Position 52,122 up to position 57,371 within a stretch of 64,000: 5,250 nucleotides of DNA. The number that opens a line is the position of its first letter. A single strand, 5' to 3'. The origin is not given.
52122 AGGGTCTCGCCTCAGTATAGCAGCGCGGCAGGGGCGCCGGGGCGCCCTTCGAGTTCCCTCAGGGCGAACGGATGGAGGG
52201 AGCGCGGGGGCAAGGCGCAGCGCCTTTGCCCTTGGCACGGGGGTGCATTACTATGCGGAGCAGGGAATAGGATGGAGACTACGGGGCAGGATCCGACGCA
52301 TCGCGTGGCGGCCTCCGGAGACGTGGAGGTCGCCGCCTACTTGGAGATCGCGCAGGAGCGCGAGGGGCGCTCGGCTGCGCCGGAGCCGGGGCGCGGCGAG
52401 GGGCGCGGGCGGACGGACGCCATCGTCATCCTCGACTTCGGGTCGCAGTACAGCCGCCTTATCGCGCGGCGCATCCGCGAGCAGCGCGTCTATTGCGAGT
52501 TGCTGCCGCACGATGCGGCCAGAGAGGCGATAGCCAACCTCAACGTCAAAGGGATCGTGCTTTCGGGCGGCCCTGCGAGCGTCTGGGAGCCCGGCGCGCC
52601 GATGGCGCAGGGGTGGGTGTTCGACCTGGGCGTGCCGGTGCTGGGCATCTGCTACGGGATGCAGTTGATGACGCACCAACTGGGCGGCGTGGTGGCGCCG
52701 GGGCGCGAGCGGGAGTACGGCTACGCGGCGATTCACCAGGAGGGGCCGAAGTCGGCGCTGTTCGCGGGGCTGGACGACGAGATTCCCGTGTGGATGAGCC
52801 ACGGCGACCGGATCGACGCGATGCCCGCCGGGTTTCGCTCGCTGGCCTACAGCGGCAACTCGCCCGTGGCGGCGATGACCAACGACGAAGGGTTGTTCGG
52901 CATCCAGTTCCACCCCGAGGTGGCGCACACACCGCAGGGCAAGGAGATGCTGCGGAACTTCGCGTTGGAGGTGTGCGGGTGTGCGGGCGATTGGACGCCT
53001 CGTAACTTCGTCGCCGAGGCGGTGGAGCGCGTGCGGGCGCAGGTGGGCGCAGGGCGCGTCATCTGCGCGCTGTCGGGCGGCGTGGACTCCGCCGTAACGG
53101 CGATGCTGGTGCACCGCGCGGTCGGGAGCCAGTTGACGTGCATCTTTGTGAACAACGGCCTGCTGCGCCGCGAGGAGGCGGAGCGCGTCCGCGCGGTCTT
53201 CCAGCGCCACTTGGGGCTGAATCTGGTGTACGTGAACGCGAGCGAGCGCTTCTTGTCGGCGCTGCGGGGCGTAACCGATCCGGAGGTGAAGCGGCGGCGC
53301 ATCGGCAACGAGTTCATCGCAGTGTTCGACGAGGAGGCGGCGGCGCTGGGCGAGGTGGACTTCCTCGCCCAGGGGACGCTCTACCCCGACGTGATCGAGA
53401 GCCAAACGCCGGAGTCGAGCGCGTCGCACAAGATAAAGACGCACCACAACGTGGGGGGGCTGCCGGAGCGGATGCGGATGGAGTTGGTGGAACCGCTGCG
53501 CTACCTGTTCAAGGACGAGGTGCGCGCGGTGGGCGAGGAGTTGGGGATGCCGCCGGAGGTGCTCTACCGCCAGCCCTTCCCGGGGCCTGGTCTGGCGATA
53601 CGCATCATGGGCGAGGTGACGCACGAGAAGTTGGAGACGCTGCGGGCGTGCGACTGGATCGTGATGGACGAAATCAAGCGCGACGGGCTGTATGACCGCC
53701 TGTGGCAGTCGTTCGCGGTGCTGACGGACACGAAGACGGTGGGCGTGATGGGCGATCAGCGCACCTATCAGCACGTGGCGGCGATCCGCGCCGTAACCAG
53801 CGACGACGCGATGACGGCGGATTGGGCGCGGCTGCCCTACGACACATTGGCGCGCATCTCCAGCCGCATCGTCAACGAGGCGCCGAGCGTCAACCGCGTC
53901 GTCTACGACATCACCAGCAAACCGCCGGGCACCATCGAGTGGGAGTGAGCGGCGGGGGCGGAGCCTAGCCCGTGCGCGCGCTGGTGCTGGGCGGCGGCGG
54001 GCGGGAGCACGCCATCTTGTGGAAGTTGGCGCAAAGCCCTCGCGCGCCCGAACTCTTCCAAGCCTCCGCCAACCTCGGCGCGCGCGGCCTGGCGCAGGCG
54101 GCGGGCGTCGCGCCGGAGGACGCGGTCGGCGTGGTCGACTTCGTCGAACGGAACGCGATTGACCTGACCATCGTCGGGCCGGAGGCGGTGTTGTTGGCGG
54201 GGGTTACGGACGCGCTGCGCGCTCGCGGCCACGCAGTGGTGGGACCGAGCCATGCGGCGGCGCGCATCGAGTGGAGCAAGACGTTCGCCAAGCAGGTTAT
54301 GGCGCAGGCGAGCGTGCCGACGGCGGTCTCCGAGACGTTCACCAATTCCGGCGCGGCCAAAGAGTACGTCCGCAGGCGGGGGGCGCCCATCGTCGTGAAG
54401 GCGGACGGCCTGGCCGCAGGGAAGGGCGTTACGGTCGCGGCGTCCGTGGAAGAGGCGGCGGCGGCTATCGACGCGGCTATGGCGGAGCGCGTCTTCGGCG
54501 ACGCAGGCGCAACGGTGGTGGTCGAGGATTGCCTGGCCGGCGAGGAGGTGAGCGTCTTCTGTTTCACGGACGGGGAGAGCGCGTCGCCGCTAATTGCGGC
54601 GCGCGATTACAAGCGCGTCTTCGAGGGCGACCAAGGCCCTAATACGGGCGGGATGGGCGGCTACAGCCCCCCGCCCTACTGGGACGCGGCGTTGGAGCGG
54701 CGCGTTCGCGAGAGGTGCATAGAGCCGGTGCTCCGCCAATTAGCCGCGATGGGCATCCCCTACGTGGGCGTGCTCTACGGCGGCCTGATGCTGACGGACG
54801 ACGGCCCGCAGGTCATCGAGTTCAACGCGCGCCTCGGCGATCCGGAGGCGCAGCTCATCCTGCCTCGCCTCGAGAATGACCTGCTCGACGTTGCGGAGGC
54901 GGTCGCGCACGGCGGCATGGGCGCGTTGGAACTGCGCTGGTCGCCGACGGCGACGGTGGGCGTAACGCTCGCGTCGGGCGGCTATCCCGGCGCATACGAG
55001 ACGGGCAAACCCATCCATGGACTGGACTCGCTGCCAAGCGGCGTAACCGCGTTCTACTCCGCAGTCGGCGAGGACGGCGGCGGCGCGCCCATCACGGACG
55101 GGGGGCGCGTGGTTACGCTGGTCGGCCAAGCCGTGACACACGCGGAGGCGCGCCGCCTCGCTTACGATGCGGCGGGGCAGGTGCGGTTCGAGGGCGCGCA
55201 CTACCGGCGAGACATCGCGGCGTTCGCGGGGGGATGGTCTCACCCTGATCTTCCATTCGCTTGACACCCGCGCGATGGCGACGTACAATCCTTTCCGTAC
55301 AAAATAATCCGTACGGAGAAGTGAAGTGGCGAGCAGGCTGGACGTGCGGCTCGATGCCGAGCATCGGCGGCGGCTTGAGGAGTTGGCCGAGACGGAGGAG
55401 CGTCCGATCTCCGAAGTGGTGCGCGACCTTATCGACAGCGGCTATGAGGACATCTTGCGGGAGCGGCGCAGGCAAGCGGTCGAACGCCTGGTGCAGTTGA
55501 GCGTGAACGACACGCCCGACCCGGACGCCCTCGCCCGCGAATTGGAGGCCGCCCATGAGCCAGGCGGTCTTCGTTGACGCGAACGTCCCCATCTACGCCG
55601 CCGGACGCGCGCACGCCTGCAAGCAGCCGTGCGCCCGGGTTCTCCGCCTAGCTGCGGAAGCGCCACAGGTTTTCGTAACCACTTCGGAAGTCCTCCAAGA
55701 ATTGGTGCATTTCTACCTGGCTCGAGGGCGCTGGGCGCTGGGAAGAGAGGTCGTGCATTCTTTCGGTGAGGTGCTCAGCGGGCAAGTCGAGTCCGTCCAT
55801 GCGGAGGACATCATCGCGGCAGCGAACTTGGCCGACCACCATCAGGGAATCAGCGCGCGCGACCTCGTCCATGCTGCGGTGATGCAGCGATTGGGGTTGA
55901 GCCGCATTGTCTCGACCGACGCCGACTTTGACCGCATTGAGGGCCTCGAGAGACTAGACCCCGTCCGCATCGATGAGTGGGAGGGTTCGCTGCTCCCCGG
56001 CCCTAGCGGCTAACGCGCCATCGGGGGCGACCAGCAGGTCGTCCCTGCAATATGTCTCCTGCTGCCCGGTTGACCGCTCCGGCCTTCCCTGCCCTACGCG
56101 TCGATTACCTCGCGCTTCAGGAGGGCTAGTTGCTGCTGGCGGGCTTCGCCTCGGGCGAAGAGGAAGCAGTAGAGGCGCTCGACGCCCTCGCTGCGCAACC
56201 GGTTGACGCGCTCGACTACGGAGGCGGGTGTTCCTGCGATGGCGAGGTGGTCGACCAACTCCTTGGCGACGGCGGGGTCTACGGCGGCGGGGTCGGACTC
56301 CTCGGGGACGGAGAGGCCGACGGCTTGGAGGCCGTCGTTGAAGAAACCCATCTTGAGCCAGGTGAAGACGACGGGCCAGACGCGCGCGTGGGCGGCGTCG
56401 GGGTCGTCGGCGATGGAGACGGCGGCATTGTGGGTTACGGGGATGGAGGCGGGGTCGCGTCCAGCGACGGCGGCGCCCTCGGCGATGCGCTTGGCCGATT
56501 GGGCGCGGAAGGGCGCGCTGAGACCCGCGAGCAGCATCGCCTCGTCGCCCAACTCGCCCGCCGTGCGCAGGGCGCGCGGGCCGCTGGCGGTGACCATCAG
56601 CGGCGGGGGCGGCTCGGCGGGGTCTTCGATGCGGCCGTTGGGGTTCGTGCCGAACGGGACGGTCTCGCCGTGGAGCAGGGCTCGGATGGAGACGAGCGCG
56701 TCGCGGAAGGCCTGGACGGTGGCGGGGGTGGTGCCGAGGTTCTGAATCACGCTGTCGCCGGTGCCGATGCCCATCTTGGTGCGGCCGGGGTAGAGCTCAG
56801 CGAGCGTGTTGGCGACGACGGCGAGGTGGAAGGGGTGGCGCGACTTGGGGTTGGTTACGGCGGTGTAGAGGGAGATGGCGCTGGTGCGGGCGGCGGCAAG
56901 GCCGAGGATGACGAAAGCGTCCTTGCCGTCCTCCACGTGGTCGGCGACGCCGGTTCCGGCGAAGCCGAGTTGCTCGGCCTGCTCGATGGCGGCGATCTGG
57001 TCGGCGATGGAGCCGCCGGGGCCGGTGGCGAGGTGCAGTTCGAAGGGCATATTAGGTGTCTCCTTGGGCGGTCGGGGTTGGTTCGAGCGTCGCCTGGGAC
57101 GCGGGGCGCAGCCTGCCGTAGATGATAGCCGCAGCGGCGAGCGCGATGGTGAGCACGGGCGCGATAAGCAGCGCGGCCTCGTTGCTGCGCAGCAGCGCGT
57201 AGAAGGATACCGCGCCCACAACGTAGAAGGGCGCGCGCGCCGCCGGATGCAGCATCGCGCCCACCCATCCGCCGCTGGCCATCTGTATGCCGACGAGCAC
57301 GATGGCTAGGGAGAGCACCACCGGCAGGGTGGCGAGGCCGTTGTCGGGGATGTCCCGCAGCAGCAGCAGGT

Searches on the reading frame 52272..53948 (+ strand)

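Call 48: search_protein_families(library=pfam, max_evalue=0.00001, proteins=[window:52272-53948:+])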
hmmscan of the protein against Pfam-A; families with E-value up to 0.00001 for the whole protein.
window:52272-53948:+ (558 aa): 4 families
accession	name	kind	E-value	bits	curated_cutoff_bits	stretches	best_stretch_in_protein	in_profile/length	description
PF00117.34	GATase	-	2.3e-44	151.8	22.8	1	52-233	1-189/190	Glutamine amidotransferase class-I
PF00958.27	GMP_synt_C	-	5.8e-44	148.5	27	1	466-557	1-92/92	GMP synthase C terminal domain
PF02540.23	NAD_synthase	-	4.2e-08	33.1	21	0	253-318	11-76/242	NAD synthase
PF07722.19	Peptidase_C26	-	5.8e-08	33.2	20.5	1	118-216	103-219/219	Peptidase C26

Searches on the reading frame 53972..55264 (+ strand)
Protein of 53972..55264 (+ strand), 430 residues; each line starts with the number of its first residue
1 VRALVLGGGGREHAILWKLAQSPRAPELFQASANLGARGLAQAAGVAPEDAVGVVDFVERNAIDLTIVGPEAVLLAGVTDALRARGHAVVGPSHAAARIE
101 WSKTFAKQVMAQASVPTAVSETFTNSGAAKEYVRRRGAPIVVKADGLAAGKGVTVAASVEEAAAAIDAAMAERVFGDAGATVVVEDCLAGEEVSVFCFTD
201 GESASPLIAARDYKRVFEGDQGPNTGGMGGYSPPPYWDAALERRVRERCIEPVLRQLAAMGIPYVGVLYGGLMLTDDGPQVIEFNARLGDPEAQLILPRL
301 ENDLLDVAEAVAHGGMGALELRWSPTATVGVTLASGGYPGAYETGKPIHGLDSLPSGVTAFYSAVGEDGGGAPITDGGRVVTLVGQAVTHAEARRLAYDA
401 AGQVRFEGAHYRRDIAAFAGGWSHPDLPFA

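Call 48: search_protein_families(library=pfam, max_evalue=0.00001, proteins=[window:53972-55264:+])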
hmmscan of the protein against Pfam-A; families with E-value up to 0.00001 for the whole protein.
window:53972-55264:+ (430 aa): 4 families
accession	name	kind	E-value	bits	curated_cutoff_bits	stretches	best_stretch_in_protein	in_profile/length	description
PF01071.24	GARS_A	-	5.5e-73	245.4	27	1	102-293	2-194/194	Phosphoribosylglycinamide synthetase, ATP-grasp (A) domain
PF02844.21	GARS_N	-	1.4e-29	103.2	29.5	1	1-100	1-100/100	Phosphoribosylglycinamide synthetase, N domain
PF02843.22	GARS_C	-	7.8e-22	77.9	34.8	1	328-416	1-90/92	Phosphoribosylglycinamide synthetase, C domain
PF02655.19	ATP-grasp_3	-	2.2e-06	28.3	23.2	1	114-288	17-157/160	ATP-grasp domain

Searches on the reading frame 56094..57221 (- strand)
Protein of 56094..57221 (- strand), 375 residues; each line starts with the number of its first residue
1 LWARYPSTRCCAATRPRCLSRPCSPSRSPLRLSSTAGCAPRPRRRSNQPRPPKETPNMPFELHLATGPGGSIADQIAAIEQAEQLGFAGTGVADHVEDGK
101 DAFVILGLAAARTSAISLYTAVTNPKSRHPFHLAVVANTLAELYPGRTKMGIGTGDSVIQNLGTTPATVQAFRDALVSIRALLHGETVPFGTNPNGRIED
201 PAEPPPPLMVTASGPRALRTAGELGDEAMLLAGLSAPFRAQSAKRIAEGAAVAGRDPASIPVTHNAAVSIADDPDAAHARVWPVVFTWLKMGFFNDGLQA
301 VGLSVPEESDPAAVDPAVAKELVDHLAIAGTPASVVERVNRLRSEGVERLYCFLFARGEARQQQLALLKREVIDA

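Call 48: search_protein_families(library=pfam, max_evalue=0.00001, proteins=[window:56094-57221:-])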
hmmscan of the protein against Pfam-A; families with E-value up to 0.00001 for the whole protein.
window:56094-57221:- (375 aa): 1 family
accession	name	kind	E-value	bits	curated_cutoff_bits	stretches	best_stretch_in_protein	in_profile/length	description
PF00296.26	Bac_luciferase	-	1.4e-45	156.5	27.9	1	60-348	9-313/314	Luciferase-like monooxygenase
